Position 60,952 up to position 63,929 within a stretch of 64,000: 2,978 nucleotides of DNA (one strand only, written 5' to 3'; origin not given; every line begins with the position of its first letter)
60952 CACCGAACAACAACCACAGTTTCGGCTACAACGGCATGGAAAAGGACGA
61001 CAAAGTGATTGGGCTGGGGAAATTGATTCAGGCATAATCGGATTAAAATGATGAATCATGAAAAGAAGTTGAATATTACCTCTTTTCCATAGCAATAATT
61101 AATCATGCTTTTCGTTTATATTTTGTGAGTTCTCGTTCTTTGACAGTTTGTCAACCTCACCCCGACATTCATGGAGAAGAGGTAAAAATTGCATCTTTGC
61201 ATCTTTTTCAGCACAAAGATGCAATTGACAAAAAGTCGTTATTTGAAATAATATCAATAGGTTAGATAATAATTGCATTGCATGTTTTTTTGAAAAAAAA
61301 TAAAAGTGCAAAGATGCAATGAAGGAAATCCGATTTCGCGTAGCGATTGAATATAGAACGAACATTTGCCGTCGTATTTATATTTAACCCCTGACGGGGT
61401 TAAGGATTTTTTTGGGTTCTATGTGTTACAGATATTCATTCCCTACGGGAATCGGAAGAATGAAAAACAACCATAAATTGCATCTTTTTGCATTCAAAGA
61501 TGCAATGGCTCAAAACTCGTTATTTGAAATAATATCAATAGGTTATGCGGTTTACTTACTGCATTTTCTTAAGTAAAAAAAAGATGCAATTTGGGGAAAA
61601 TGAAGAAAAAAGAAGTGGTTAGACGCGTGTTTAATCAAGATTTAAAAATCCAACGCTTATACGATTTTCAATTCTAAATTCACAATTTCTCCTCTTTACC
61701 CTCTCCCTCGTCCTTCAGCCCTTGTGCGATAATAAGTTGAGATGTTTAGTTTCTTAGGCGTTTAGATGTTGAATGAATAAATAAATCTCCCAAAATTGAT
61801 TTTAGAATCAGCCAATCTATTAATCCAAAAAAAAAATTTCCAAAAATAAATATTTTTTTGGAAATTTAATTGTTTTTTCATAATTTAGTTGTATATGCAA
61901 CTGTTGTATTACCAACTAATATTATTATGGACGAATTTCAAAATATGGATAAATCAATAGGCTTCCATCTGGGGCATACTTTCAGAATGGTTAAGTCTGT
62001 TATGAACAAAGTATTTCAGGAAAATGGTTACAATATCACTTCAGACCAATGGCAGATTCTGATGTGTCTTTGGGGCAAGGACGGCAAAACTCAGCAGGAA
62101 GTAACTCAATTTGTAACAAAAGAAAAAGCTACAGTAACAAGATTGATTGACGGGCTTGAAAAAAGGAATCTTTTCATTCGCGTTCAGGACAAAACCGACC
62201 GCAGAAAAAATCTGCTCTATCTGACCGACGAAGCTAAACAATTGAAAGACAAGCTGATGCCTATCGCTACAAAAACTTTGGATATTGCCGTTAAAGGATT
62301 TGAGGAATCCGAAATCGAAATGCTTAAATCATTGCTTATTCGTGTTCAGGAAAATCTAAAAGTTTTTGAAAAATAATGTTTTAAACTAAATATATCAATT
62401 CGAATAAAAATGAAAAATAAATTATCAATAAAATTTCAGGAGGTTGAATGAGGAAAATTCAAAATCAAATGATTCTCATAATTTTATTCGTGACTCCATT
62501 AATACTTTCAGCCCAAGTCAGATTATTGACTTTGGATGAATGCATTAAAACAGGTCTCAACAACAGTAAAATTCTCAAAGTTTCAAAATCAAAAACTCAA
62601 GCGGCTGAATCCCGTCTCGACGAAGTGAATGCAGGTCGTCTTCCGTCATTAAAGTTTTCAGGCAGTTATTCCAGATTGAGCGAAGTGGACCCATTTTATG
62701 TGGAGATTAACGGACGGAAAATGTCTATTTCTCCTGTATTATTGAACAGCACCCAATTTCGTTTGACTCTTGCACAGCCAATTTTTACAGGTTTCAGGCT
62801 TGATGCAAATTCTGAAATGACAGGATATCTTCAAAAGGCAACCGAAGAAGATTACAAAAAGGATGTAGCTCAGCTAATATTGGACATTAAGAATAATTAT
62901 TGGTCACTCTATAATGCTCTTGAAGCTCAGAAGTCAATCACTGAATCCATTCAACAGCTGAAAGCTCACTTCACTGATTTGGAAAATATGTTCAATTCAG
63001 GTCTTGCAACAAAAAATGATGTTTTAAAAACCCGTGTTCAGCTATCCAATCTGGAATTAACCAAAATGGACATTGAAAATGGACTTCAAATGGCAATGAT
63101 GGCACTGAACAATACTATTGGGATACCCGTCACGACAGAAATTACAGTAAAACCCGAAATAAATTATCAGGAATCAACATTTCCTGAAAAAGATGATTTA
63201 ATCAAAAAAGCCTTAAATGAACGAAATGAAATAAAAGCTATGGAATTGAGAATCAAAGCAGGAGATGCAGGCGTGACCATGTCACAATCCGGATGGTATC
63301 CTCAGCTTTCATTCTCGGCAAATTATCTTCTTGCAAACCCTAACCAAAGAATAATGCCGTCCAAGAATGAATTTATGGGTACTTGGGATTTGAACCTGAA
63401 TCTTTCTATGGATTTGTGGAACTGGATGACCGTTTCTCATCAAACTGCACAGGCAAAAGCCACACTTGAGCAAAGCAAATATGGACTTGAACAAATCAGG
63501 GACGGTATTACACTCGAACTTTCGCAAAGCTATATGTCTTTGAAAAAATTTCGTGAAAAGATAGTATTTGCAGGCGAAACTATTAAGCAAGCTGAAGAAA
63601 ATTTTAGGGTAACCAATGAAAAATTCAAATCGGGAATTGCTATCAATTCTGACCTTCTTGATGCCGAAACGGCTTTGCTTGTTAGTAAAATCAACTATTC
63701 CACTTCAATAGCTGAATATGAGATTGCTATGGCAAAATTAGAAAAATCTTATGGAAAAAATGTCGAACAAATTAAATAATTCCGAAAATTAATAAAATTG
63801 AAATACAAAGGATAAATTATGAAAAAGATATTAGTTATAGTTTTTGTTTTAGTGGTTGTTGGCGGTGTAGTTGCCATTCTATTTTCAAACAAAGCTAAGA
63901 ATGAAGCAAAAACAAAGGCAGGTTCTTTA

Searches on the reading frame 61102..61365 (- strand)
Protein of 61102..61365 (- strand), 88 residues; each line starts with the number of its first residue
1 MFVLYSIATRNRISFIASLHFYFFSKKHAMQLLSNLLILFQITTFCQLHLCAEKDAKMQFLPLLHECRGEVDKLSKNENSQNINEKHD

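Call 84: find_homologous_proteins(query=window:61102-61365:-, max_evalue=10)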
Query seq(88 aa) (88 aa): 1 proteins with E <= 10 among 2 candidates.
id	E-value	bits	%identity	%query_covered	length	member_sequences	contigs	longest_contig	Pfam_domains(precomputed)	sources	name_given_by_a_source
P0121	2.9e-51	189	100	100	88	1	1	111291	-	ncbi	-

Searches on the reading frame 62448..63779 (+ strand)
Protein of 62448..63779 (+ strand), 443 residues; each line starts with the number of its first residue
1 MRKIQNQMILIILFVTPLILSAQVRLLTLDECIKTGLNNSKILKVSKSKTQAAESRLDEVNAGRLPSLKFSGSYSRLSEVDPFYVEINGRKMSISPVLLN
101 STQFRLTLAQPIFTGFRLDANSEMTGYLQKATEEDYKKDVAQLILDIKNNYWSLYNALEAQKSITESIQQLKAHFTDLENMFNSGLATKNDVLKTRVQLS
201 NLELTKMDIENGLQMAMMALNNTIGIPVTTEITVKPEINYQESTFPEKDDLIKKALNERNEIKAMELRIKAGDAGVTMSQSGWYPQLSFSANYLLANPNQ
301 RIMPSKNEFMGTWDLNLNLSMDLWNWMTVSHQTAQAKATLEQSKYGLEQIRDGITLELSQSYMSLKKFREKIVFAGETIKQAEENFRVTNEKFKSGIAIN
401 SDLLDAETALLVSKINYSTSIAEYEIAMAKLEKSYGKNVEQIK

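Call 27: find_encoding_contigs(protein=window:62448-63779:+, flank=10000, max_places=6)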
Protein window:62448-63779:+ (443 aa): 2 contigs read that carry it; 2 places shown.
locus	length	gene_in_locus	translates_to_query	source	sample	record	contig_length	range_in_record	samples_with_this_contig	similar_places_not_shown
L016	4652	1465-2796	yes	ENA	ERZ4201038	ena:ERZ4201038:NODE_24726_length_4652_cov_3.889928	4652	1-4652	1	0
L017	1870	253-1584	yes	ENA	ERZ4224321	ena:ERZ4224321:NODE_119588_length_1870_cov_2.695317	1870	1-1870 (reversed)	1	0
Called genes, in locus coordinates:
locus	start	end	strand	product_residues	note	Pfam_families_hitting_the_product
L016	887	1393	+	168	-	PF22381:Staph_reg_Sar_Rot, PF01047:MarR, PF12802:MarR_2 (weak)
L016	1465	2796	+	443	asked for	PF02321:OEP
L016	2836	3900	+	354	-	PF25917:BSH_RND, PF25973:BSH_CzcB (weak), PF25885:HH_EMRA (weak), PF25954:Beta-barrel_RND_2, PF25990:Beta-barrel_YknX, PF25967:RND-MFP_C, PF25975:CzcB_C (weak), PF25989:YknX_C, +1 more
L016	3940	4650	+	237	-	?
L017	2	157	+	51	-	?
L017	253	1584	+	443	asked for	PF02321:OEP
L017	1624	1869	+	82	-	?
